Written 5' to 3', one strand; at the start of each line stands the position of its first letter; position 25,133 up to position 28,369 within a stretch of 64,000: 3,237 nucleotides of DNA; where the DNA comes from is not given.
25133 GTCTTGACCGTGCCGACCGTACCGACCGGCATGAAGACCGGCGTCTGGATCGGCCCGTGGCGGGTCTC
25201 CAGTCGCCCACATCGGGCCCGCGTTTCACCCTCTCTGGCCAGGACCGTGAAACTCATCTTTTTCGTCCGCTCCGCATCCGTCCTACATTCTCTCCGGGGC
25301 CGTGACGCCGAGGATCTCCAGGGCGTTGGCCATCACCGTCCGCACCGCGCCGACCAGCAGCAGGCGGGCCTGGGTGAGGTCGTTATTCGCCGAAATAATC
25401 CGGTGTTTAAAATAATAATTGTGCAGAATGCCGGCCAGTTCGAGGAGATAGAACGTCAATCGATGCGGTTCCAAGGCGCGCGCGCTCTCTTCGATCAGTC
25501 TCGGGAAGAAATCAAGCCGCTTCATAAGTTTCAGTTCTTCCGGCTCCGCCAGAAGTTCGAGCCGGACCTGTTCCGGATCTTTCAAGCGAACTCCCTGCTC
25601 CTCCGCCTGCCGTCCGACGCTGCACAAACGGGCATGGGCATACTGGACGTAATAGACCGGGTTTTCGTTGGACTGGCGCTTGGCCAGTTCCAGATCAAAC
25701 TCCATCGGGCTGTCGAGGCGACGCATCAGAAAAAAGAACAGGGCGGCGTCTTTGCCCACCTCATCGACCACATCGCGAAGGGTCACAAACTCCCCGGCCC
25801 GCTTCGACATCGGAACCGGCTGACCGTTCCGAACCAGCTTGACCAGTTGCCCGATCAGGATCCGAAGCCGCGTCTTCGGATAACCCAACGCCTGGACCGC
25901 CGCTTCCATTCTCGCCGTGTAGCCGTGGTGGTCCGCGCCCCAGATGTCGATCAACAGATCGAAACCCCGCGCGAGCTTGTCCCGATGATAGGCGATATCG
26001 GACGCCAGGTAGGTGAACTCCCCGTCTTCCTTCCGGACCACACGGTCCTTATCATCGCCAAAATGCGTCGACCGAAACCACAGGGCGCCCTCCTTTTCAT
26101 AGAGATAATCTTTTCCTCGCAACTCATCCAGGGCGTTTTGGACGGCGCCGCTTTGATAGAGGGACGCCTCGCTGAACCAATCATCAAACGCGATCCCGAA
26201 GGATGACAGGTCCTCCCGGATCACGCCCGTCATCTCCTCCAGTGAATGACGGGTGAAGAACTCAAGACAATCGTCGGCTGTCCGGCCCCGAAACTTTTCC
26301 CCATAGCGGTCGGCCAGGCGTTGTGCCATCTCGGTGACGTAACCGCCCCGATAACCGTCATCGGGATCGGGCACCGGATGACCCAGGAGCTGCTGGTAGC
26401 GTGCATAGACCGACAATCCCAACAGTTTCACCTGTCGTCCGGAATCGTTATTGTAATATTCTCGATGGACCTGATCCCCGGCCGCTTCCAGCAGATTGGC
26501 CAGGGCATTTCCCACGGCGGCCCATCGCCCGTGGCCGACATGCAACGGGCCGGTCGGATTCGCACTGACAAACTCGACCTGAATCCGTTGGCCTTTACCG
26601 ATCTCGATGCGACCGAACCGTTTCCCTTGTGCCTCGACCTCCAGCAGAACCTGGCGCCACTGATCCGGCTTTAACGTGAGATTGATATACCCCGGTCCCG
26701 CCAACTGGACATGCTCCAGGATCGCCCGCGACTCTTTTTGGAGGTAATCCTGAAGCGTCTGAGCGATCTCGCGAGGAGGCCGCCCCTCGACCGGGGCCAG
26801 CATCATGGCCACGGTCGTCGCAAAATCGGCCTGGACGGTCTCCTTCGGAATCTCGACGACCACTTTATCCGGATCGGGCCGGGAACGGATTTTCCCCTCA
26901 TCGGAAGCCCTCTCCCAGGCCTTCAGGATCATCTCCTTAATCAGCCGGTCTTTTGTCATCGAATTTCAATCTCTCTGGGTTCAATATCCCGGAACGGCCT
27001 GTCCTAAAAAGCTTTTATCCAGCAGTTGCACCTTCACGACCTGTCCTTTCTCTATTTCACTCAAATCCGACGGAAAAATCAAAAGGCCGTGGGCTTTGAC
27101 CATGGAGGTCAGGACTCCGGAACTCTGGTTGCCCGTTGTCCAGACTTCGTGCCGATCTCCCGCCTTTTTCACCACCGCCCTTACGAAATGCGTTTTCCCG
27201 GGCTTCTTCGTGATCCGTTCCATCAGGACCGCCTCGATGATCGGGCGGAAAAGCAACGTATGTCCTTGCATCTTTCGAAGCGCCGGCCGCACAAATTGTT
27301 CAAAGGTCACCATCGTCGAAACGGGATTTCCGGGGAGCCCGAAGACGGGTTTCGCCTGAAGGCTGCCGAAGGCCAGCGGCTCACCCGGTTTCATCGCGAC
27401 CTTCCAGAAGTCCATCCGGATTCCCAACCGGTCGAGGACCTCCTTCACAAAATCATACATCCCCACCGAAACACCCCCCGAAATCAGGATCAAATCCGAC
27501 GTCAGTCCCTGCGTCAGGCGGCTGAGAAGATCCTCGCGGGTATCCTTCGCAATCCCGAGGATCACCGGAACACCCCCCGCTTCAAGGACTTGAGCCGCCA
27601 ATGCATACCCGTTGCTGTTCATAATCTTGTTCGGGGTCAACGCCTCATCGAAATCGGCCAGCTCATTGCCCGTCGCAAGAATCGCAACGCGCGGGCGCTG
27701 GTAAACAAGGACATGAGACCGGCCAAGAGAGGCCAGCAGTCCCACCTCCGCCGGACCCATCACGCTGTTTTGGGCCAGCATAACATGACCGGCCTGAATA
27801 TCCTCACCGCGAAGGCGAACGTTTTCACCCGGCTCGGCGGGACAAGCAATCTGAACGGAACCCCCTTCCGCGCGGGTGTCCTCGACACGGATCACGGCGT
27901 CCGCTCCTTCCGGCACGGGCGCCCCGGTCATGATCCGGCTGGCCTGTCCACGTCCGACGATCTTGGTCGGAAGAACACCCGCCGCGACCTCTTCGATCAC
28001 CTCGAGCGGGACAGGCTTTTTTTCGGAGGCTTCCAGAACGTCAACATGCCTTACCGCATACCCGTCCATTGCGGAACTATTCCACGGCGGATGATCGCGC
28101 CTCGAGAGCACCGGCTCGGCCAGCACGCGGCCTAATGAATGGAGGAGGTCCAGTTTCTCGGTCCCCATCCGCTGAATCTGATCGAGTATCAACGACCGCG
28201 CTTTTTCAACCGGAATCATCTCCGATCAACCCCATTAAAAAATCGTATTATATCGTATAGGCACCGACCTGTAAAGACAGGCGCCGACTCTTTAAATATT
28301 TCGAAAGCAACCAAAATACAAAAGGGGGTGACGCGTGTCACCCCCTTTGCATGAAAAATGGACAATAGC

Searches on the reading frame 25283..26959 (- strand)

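Call 80: search_protein_families(library=pfam, proteins=[window:25283-26959:-], max_evalue=0.00001)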
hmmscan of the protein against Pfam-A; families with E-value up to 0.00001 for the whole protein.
window:25283-26959:- (558 aa): 3 families
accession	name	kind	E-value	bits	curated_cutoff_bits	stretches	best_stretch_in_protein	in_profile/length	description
PF05746.21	DALR_1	-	1.2e-33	116.1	22.3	1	438-558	1-117/117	DALR anticodon binding domain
PF00750.26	tRNA-synt_1d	-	6.9e-24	84.9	23.3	1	117-404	13-301/349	tRNA synthetases class I (R), catalytic domain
PF03485.21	Arg_tRNA_synt_N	-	9.8e-16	58.6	21.5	1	7-96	3-85/85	Arginyl tRNA synthetase N terminal domain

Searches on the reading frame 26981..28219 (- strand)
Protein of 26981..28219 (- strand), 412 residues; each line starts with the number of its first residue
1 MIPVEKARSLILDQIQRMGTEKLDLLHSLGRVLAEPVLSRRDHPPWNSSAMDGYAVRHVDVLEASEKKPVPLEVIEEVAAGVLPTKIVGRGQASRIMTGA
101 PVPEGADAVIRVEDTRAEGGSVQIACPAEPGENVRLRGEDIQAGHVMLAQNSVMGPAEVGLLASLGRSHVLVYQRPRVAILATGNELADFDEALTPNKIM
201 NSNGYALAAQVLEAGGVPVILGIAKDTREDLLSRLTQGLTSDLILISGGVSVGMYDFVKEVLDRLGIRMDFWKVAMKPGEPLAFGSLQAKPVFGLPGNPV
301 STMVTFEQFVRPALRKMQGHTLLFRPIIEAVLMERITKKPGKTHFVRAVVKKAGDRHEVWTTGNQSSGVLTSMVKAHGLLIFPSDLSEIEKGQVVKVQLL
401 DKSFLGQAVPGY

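Call 35: search_protein_families(library=pfam, proteins=[window:26981-28219:-], max_evalue=0.001)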
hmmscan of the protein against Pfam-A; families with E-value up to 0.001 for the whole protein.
window:26981-28219:- (412 aa): 3 families
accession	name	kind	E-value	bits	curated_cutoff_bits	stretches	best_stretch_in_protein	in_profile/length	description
PF03453.22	MoeA_N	-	2.9e-48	164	30.8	1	2-166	1-160/160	MoeA N-terminal region (domain I and II)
PF00994.29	MoCF_biosynth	-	1.2e-29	103.3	26.6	1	179-316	1-144/144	Probable molybdopterin binding domain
PF03454.20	MoeA_C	-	4.1e-17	62.6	22.1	1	330-400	2-72/72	MoeA C-terminal region (domain IV)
